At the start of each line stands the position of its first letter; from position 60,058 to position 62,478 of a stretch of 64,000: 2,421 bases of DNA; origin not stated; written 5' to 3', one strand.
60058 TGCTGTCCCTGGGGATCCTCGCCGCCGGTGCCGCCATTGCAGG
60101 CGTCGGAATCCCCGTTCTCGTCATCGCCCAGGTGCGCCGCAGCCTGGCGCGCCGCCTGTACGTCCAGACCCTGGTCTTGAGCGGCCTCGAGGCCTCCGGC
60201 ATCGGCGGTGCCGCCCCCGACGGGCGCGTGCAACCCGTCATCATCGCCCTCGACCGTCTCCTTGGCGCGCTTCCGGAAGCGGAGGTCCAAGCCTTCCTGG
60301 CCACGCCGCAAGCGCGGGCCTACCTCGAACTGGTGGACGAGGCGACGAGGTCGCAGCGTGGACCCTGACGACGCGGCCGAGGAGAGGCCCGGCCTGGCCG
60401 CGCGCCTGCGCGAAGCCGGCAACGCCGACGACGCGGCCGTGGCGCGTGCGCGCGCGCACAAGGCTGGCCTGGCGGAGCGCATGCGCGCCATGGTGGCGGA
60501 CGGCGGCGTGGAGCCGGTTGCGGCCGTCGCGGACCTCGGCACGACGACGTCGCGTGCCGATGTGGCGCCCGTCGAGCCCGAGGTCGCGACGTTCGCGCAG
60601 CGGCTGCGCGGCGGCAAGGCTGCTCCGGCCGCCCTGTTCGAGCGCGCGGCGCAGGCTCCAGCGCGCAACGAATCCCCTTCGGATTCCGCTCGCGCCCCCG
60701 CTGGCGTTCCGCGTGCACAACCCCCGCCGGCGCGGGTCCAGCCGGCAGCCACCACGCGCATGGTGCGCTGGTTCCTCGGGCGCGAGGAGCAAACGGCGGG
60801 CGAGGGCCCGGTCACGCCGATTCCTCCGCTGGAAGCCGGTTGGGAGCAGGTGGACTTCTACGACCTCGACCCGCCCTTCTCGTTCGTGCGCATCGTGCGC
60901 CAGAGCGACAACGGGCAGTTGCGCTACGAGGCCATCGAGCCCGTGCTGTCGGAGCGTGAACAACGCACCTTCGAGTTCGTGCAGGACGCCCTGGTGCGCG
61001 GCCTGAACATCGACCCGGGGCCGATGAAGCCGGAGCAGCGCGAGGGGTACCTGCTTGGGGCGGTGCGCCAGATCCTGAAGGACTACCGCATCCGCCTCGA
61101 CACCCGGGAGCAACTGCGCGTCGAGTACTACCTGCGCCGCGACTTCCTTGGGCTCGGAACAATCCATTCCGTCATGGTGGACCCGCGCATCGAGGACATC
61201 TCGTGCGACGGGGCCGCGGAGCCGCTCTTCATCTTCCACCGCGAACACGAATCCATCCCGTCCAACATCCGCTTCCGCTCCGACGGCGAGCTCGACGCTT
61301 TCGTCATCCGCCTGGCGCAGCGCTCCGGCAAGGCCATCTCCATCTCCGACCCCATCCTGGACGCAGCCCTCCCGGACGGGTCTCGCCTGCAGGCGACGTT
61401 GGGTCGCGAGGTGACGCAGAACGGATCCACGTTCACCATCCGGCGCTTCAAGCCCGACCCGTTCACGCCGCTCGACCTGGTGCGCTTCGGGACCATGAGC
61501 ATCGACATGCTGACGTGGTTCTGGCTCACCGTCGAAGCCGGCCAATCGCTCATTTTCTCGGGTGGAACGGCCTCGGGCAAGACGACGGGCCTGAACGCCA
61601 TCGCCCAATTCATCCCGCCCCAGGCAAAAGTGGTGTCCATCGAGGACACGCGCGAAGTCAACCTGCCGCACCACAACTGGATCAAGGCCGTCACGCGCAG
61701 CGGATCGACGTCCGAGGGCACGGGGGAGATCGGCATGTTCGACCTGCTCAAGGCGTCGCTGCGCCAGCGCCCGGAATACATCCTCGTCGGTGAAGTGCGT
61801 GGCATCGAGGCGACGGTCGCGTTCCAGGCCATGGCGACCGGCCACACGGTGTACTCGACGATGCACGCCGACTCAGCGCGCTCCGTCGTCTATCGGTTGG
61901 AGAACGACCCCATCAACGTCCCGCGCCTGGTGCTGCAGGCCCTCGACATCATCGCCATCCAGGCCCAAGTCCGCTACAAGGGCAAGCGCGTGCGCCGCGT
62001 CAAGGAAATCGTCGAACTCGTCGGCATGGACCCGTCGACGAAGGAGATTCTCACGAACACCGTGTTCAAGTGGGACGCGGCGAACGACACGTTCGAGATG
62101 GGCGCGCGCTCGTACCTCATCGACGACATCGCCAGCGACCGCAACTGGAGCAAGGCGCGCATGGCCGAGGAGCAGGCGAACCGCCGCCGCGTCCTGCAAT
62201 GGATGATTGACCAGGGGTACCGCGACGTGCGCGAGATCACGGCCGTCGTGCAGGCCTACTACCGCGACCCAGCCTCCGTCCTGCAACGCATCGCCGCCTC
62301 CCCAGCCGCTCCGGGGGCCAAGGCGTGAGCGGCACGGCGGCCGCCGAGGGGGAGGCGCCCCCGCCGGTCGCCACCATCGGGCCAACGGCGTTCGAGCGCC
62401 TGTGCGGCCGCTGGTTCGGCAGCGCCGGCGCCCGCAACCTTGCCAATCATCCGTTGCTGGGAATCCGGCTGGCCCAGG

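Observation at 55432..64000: Type IV pilus-like locus with two giant pilin-like proteins and embedded KaiC-like genes, but no archaellin-type genes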

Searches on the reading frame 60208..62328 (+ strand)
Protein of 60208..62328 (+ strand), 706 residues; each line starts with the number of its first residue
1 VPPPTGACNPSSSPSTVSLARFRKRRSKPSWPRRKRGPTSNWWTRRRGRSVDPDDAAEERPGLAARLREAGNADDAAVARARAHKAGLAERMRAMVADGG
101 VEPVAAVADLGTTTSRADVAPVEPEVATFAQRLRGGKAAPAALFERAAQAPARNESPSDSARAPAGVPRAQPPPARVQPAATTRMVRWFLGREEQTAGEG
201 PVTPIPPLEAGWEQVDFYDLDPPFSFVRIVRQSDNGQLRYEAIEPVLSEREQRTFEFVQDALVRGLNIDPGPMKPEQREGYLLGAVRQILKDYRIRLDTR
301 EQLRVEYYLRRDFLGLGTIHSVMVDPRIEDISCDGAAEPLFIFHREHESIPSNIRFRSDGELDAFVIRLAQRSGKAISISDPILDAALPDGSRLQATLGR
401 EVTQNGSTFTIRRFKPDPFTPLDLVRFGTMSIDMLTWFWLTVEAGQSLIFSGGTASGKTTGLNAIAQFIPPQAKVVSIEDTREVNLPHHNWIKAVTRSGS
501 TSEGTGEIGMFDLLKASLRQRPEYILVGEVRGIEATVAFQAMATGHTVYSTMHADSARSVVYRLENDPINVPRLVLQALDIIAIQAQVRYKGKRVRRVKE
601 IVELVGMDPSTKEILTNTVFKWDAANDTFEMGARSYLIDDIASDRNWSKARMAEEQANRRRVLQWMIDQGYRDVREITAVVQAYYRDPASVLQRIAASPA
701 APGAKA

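Call 3: search_protein_families(library=pfam, proteins=[window:60208-62328:+], max_evalue=0.01)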
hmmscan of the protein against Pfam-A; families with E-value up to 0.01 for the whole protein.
window:60208-62328:+ (706 aa): 3 families
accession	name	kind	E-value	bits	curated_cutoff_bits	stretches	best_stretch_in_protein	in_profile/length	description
PF00437.27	T2SSE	-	5.5e-40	137.6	24.9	1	325-590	13-280/370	Type II/IV secretion system protein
PF23989.1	PilB3_C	-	3e-08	34.1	27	1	627-697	3-72/83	PilB3-like, C-terminal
PF00005.33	ABC_tran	-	0.0074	17.3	25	0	440-483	6-48/137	ABC transporter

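Call 10: find_encoding_contigs(protein=window:60208-62328:+, flank=10000, max_places=6)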
Protein window:60208-62328:+ (706 aa): no gene with exactly this product is on record in the collection.

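Call 11: search_protein_families(library=ncbifam, proteins=[window:60358-62328:+], max_evalue=0.01)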
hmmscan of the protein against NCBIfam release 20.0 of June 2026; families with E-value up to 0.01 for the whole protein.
window:60358-62328:+ (656 aa): 22 families
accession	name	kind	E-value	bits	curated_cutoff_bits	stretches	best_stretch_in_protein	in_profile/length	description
NF058587.1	archaellum_moto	equivalog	2.4e-126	422.5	550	1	175-638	40-521/527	archaellum flagellar ATPase motor FlaI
NF053672.1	bindosome_BasE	exception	2.1e-57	195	1000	1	232-636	104-509/512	bindosome assembly system ATPase subunit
TIGR03819.1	heli_sec_ATPase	hypoth_equivalog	2e-45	155.4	373.15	1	246-516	32-299/340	TadA family conjugal transfer-associated ATPase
TIGR02788.1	VirB11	equivalog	1.6e-36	125.9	249.95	2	386-515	135-263/308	P-type DNA transfer ATPase VirB11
TIGR02782.1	TrbB_P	equivalog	3.9e-33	115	304.55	1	314-560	56-299/303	P-type conjugative transfer ATPase TrbB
NF010469.0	PRK13894.1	subfamily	8.4e-30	104.2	508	1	311-558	66-311/320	conjugal transfer ATPase TrbB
NF010475.0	PRK13900.1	equivalog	4.3e-28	98.3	389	1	391-514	156-279/333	type IV secretion system ATPase VirB11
NF010407.0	PRK13833.1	subfamily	1.3e-21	77.4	499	1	329-557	79-303/323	conjugal transfer protein TrbB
NF041000.1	ATPase_ComGA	equivalog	1.6e-20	73.2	300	1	398-535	131-262/267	competence type IV pilus ATPase ComGA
NF010425.0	PRK13851.1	equivalog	1.3e-19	70.3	461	1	391-504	158-270/344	type IV secretion system protein VirB11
NF053534.1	T4PilAsmATPsTfpB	equivalog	1.9e-17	62.9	850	1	350-537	292-469/584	type IV pilus assembly ATPase TfpB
NF007755.0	PRK10436.1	equivalog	2e-17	63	617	1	372-550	196-367/465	type II secretion system protein GspE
TIGR02538.1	type_IV_pilB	equivalog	3.1e-17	62.4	675.65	1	398-539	318-453/564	type IV-A pilus assembly ATPase PilB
TIGR01420.1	pilT_fam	subfamily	8.4e-16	58.1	319.1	1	398-514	125-239/343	PilT/PilU family type 4a pilus ATPase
TIGR02533.1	type_II_gspE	equivalog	2.6e-15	56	630.25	1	397-542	244-383/486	type II secretion system ATPase GspE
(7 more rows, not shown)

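Call 21: find_related_loci(query=window:60358-62328:+, collection=genome_contigs, flank=10000)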
Query window:60358-62328:+ (656 aa) in genome_contigs; peptide patterns used: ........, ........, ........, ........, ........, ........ (x = any residue, [..] = any of these).
298 stretches matched a pattern; 1 encode a relative of the query (tblastn E <= 1e-3); 1 distinct loci.
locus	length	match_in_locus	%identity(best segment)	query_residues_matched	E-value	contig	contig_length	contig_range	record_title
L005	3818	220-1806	66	129-656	0e+0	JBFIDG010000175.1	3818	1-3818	MAG: Thermoplasmatota archaeon isolate Mix_sand11.2021.09.D.38 k141_304809_length_3818_cov_16.8474, whole genome shotgun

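Call 27: search_solved_structures(query=window:60358-62328:+, max_evalue=1e-10)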
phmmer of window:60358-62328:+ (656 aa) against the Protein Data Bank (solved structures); distinct sequences matched with E-value up to 1e-10: 14.
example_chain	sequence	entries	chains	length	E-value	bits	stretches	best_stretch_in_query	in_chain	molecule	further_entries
2oap_1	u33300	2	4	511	1.7e-129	436.5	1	156-643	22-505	Type II secretion system protein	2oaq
4ii7_A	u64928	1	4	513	4.6e-84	286.4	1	174-600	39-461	FlaI ATPase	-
4ihq_A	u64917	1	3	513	3.1e-83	283.7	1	174-600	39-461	FlaI ATPase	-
8rkd_E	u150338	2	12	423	1.5e-46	162.6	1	238-602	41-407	Pilus assembly ATPase CpaF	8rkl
8rjf_A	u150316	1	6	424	1.5e-46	162.5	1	238-602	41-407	Pilus assembly ATPase CpaF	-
9e24_A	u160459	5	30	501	2.7e-46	161.6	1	235-602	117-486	CpaF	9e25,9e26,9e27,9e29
6bge_A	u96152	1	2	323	2.1e-19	72.8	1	322-516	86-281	VirB11-like protein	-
1g6o_A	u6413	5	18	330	2.2e-19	72.8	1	321-516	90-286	CAG-ALPHA | virB11 homolog | Cag-alfa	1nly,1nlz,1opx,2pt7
2gza_A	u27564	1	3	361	6.2e-13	51.5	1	383-514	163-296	Type IV secretion system protein VirB11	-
3jc8_Ba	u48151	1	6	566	1.7e-11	46.7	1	363-547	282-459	Type IV-A pilus assembly ATPase PilB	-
2eyu_A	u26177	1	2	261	2.7e-11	46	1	398-529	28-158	twitching motility protein PilT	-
2gsz_A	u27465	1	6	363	5.2e-11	45.1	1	398-529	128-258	twitching motility protein PilT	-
2ewv_A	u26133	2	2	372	5.5e-11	45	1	398-529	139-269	twitching motility protein PilT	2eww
5zfr_A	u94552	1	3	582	5.8e-11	45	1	371-551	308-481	Type IV pilus biogenesis ATPase PilB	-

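Call 43: find_related_loci(query=A4, collection=metagenome_contigs, flank=10000)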
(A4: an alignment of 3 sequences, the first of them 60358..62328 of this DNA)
Query A4 (656 aa) in metagenome_contigs; peptide patterns used: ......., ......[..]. (x = any residue, [..] = any of these).
111 stretches matched a pattern; 17 encode a relative of the query (tblastn E <= 1e-3); 17 distinct loci.
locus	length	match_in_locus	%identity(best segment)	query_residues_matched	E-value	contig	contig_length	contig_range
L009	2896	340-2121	63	16-637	0e+0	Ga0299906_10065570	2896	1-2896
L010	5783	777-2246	48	158-646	9e-162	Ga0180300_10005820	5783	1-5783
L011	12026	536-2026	47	158-651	3e-157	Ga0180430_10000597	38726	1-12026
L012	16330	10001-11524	40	140-646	3e-121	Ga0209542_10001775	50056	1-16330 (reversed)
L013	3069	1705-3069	40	168-616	3e-116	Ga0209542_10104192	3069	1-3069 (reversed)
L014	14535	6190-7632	39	162-648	3e-107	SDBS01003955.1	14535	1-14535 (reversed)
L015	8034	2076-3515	39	160-645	2e-105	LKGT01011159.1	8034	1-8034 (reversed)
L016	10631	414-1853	38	160-645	9e-105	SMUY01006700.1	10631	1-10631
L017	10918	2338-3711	32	190-643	2e-73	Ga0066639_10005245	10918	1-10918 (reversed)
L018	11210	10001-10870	42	360-644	1e-72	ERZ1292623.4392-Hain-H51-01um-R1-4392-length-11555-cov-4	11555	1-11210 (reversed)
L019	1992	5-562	48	460-645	6e-58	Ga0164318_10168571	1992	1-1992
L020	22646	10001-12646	46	168-536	3e-48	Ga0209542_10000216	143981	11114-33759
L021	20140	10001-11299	33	168-431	4e-45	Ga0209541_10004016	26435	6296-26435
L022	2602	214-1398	25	186-605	2e-26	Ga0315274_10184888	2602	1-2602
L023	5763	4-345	37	537-650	3e-18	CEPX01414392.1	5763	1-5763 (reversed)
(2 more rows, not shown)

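Call 71: search_solved_structures(query=window:60358-62328:+, max_evalue=1e-80, show_alignments=2)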
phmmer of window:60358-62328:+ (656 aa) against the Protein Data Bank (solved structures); distinct sequences matched with E-value up to 1e-80: 3.
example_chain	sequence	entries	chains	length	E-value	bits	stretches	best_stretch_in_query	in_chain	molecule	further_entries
2oap_1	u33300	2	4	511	1.7e-129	436.5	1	156-643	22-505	Type II secretion system protein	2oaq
4ii7_A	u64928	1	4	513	4.6e-84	286.4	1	174-600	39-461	FlaI ATPase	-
4ihq_A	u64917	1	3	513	3.1e-83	283.7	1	174-600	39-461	FlaI ATPase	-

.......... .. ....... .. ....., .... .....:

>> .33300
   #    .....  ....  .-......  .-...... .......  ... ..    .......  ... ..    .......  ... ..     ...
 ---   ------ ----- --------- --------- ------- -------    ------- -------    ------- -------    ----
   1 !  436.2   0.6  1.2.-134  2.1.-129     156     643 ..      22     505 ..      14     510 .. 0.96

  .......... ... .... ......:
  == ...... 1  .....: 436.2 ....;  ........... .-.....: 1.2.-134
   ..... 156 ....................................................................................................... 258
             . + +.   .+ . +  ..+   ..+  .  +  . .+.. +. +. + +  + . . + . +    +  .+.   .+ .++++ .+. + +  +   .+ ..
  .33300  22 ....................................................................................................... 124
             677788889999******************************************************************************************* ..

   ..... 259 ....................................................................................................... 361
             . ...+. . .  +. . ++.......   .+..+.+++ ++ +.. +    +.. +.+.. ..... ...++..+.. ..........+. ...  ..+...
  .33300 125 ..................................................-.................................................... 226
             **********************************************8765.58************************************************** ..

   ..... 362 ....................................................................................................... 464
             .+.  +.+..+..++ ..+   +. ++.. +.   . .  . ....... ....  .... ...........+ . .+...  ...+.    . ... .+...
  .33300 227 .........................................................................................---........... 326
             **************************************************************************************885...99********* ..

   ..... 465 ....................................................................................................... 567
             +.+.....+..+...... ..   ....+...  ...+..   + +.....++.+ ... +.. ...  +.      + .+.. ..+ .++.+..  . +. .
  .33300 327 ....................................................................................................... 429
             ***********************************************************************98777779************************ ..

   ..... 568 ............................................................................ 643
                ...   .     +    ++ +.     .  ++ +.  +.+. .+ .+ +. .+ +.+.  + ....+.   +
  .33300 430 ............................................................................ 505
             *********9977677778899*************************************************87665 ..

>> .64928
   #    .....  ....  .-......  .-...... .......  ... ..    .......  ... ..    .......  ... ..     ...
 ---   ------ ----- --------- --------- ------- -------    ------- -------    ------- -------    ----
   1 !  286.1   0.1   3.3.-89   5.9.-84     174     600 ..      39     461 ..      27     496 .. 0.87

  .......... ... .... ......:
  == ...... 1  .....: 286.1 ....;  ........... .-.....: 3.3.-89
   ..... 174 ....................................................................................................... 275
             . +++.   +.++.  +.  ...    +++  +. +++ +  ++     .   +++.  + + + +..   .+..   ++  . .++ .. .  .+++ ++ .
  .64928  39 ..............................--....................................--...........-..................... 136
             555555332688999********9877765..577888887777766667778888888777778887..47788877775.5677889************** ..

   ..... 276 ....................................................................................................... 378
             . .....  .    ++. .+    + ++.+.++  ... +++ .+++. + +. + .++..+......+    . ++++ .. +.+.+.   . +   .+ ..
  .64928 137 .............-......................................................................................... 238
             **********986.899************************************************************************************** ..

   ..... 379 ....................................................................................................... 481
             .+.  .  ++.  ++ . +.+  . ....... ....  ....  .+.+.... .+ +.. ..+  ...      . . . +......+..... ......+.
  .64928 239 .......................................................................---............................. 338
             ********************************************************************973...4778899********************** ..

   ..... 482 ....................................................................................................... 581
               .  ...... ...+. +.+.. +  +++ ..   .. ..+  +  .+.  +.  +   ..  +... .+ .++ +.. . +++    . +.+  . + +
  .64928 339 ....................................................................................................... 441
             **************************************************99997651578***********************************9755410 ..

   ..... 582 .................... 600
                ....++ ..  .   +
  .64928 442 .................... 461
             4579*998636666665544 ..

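Call 72: search_protein_families(library=ncbifam, proteins=[L012:10001-11524:+, L014:6190-7632:+, L017:2338-3711:+, L011:536-2026:+], max_evalue=1e-40)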
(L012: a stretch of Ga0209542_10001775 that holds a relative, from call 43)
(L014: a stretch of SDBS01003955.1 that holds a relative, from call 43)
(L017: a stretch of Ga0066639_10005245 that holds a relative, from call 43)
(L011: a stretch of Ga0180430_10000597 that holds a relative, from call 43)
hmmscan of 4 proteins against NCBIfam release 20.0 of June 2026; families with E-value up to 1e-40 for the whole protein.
L012:10001-11524:+ (508 aa): 3 families
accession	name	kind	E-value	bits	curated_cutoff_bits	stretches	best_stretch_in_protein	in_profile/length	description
NF058587.1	archaellum_moto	equivalog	1.9e-119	399.8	550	1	10-498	19-519/527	archaellum flagellar ATPase motor FlaI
NF053672.1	bindosome_BasE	exception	3.4e-64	217.4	1000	1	28-498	46-509/512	bindosome assembly system ATPase subunit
TIGR03819.1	heli_sec_ATPase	hypoth_equivalog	5.3e-44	150.8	373.15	1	109-379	37-299/340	TadA family conjugal transfer-associated ATPase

L014:6190-7632:+ (481 aa): 3 families
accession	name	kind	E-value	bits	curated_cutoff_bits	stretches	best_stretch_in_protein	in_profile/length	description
NF058587.1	archaellum_moto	equivalog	8.3e-107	358.1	550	1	39-475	88-525/527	archaellum flagellar ATPase motor FlaI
NF053672.1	bindosome_BasE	exception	2.8e-71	240.8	1000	1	2-469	39-509/512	bindosome assembly system ATPase subunit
TIGR03819.1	heli_sec_ATPase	hypoth_equivalog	3.6e-48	164.5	373.15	1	72-351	24-298/340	TadA family conjugal transfer-associated ATPase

L017:2338-3711:+ (458 aa): 3 families
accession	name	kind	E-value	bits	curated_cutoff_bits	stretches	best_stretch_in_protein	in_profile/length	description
NF058587.1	archaellum_moto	equivalog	9.5e-84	282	550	1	30-451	102-519/527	archaellum flagellar ATPase motor FlaI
TIGR03819.1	heli_sec_ATPase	hypoth_equivalog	3.5e-51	174.4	373.15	1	63-333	34-298/340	TadA family conjugal transfer-associated ATPase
NF053672.1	bindosome_BasE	exception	3.6e-41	141.5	1000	1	85-451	142-509/512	bindosome assembly system ATPase subunit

L011:536-2026:+ (497 aa): 3 families
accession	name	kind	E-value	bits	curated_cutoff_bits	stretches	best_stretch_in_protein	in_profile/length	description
NF058587.1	archaellum_moto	equivalog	1.3e-124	416.9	550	1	52-482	92-519/527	archaellum flagellar ATPase motor FlaI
NF053672.1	bindosome_BasE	exception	4.8e-59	200.4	1000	1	33-482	63-509/512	bindosome assembly system ATPase subunit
TIGR03819.1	heli_sec_ATPase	hypoth_equivalog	6.5e-48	163.7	373.15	1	66-361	9-298/340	TadA family conjugal transfer-associated ATPase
